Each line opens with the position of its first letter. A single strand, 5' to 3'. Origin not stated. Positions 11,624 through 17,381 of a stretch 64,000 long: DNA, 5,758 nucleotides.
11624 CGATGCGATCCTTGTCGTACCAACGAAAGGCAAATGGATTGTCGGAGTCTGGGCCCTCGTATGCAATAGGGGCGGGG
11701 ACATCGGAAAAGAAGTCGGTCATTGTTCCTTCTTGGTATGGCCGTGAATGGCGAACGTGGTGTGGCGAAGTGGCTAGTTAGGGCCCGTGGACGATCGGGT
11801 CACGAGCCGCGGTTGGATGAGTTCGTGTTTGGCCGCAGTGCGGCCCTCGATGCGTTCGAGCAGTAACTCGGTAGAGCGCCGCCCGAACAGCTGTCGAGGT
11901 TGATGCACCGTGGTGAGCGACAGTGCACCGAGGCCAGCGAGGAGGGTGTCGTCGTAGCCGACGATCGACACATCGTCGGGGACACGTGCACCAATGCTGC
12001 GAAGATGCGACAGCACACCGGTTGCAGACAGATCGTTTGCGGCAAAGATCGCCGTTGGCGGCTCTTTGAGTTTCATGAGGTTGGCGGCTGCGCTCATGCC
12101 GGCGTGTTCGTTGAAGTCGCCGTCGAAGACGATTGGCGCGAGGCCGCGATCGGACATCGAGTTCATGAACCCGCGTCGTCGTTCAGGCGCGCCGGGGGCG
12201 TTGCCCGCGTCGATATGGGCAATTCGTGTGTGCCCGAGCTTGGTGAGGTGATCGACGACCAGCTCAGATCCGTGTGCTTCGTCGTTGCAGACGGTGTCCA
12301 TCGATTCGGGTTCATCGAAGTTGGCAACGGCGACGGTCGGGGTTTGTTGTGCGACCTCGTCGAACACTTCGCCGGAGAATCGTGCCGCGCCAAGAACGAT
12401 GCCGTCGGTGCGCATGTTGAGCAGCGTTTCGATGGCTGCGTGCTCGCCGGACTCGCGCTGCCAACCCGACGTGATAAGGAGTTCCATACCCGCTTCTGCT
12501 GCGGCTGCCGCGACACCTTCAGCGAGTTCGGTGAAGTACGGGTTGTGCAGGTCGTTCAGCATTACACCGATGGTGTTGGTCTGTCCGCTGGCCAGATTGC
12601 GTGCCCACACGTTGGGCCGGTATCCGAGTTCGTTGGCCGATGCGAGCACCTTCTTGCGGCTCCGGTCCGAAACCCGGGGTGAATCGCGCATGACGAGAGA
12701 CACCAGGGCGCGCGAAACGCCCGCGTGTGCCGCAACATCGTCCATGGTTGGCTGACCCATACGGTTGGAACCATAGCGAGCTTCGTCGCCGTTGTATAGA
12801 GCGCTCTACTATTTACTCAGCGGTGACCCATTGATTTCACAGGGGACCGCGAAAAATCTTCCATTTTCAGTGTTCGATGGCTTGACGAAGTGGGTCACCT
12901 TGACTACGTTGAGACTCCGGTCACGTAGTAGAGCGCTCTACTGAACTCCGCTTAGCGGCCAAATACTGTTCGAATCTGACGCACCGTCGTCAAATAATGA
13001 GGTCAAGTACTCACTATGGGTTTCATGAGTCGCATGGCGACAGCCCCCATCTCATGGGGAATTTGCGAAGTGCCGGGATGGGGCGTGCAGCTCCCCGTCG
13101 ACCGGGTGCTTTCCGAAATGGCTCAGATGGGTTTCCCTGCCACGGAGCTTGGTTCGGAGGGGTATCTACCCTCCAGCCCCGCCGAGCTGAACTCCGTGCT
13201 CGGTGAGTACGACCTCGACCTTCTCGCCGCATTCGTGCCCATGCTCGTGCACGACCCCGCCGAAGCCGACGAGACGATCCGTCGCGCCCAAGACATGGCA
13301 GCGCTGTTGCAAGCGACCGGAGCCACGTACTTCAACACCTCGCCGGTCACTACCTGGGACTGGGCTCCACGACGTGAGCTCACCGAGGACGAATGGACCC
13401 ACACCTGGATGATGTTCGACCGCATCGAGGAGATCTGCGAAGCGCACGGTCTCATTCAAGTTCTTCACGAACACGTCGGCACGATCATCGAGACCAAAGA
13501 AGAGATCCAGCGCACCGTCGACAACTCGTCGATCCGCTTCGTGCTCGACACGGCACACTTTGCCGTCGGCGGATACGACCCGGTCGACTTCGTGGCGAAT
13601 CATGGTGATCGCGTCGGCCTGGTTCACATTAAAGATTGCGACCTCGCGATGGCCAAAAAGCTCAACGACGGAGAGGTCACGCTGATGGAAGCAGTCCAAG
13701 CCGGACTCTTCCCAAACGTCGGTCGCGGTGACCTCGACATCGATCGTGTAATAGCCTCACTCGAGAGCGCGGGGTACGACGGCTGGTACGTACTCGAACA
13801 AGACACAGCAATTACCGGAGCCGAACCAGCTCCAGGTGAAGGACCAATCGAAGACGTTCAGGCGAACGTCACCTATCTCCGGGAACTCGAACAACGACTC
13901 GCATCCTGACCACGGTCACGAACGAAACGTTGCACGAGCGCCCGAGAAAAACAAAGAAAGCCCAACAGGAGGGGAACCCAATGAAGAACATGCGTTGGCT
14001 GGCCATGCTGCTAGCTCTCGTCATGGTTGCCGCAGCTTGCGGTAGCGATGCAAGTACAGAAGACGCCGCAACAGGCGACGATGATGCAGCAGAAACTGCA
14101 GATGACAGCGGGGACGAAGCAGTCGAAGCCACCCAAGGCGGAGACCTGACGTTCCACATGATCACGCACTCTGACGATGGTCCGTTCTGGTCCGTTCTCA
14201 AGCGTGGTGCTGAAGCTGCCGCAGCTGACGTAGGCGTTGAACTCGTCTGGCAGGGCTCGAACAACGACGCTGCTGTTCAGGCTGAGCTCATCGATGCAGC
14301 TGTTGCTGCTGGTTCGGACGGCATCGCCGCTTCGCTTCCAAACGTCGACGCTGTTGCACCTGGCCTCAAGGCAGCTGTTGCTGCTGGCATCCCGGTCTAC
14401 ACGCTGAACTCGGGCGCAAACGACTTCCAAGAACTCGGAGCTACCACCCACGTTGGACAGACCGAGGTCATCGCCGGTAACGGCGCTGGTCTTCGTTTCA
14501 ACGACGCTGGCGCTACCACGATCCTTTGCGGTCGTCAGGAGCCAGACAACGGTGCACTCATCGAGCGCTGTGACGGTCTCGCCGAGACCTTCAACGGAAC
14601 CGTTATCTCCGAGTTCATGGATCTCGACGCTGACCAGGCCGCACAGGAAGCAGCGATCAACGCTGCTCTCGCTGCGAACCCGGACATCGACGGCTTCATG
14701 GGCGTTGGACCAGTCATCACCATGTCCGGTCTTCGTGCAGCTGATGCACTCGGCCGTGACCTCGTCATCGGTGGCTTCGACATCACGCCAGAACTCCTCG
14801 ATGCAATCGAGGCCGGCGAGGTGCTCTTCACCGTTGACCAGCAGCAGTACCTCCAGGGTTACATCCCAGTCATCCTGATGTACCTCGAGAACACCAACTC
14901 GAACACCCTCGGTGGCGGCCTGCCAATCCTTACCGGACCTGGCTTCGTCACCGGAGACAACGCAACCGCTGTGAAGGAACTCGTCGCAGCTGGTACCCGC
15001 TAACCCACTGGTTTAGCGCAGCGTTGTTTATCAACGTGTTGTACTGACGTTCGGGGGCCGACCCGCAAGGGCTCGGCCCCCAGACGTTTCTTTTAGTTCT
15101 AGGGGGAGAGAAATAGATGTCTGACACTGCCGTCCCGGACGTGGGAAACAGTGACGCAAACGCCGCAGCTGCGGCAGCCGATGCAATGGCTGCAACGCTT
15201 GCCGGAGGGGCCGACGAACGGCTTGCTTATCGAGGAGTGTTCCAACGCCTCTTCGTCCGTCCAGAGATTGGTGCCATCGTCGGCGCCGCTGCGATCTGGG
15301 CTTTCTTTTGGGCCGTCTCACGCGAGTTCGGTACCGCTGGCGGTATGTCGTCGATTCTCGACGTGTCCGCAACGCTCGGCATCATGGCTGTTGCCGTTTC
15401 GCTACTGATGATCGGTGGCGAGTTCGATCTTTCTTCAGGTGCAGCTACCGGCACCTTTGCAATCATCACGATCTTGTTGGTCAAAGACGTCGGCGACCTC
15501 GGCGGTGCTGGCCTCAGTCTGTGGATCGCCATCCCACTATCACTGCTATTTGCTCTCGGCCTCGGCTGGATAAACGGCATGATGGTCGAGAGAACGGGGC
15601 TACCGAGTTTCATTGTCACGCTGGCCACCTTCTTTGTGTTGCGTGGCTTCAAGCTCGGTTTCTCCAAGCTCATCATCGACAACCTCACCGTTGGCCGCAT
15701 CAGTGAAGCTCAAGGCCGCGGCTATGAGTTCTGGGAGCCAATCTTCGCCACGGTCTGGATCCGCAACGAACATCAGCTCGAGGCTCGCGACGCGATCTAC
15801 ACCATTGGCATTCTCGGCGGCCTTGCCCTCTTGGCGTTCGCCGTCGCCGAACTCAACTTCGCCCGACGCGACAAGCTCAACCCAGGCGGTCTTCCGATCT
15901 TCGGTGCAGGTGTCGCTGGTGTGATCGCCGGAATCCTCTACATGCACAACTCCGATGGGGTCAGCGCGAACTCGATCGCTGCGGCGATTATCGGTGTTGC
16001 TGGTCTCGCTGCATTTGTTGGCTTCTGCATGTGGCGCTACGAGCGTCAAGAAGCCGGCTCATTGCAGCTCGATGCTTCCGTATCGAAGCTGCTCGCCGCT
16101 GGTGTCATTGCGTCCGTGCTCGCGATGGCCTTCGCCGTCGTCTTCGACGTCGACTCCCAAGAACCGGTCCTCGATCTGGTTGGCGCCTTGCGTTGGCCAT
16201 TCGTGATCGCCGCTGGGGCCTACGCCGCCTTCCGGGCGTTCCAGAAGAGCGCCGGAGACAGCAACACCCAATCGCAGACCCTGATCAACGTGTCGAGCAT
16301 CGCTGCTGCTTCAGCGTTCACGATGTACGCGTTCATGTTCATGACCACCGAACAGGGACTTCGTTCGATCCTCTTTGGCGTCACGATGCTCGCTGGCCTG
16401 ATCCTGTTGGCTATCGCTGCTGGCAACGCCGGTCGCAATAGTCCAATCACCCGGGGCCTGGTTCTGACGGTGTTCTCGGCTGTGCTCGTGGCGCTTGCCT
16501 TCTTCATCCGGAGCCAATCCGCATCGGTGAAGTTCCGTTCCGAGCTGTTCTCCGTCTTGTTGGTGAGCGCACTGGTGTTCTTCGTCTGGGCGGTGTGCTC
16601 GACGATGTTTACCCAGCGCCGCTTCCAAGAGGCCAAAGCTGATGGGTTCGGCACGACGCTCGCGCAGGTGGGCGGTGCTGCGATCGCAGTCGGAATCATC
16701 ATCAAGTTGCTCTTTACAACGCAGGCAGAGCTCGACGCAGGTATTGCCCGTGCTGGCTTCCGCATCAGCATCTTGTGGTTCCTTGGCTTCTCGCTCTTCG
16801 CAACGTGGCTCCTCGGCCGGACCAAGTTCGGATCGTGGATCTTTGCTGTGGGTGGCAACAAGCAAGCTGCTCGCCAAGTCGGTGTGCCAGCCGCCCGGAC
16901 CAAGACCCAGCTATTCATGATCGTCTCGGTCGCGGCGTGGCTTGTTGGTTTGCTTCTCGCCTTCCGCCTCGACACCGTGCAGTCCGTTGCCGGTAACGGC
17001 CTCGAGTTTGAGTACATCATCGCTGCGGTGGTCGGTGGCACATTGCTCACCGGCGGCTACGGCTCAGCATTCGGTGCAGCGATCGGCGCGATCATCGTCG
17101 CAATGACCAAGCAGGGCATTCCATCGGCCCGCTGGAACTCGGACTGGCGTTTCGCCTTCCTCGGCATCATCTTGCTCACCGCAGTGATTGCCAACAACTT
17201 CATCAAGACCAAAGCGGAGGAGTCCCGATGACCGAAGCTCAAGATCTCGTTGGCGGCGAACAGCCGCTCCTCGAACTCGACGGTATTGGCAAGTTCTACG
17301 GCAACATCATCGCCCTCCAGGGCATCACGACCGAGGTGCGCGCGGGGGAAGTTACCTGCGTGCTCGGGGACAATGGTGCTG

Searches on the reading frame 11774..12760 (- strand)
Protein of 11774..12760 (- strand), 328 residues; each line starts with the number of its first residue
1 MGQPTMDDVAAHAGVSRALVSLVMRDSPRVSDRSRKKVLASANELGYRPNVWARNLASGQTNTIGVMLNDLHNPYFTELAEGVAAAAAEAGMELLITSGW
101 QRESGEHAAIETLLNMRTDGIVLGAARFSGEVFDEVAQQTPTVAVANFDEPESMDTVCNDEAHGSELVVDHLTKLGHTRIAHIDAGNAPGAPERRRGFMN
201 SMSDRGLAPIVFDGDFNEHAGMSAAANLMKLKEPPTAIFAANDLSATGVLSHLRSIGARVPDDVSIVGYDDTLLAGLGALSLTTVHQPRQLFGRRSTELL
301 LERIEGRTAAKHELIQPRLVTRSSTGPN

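Call 17: search_protein_families(library=pfam, proteins=[window:11774-12760:-], max_evalue=0.00001)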
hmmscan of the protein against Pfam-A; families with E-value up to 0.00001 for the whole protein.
window:11774-12760:- (328 aa): 4 families
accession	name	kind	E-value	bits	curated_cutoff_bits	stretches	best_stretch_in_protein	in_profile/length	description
PF13377.12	Peripla_BP_3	-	8e-36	124.1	26.5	1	169-325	1-167/167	Periplasmic binding protein-like domain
PF00532.27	Peripla_BP_1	-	7.5e-29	101.5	22.2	1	62-317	2-275/281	Periplasmic binding proteins and sugar binding domain of LacI family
PF00356.27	LacI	-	2.2e-14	53.4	27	1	5-50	1-46/46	Bacterial regulatory proteins, lacI family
PF13407.12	Peripla_BP_4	-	4.4e-11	43.3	35.1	1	64-272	1-219/258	Periplasmic binding protein domain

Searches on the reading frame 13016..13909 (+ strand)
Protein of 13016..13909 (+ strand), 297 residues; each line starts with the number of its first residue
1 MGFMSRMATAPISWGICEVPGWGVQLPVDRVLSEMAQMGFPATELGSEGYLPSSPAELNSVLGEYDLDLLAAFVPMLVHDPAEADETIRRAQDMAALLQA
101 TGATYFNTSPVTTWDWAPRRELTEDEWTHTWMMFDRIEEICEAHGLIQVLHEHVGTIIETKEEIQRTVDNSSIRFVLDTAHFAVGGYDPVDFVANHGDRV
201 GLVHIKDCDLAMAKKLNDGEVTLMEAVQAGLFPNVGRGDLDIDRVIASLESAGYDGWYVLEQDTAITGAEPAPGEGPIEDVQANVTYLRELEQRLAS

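Call 17: search_protein_families(library=pfam, proteins=[window:13016-13909:+], max_evalue=0.00001)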
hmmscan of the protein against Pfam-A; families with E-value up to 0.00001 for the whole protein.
window:13016-13909:+ (297 aa): 1 family
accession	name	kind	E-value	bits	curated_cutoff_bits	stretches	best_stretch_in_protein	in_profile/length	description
PF01261.30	AP_endonuc_2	-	2.2e-21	77.1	31.1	1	34-273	3-234/249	Xylose isomerase-like TIM barrel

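Call 23: search_protein_families(library=ncbifam, proteins=[window:13016-13909:+], max_evalue=0.00001)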
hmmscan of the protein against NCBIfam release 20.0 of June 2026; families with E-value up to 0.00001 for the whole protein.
window:13016-13909:+ (297 aa): 1 family
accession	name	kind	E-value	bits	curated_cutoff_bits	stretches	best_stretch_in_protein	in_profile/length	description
TIGR04379.1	myo_inos_iolE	equivalog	1.8e-48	165.6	290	1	6-264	3-270/290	myo-inosose-2 dehydratase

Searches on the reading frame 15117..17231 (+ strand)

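Call 17: search_protein_families(library=pfam, proteins=[window:15117-17231:+], max_evalue=0.00001)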
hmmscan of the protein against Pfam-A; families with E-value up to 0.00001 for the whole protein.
window:15117-17231:+ (704 aa): 1 family
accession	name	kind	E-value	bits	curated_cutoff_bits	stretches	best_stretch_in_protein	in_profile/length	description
PF02653.21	BPD_transp_2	-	1.2e-34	120.1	26.8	2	414-689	27-268/269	Branched-chain amino acid transport system / permease component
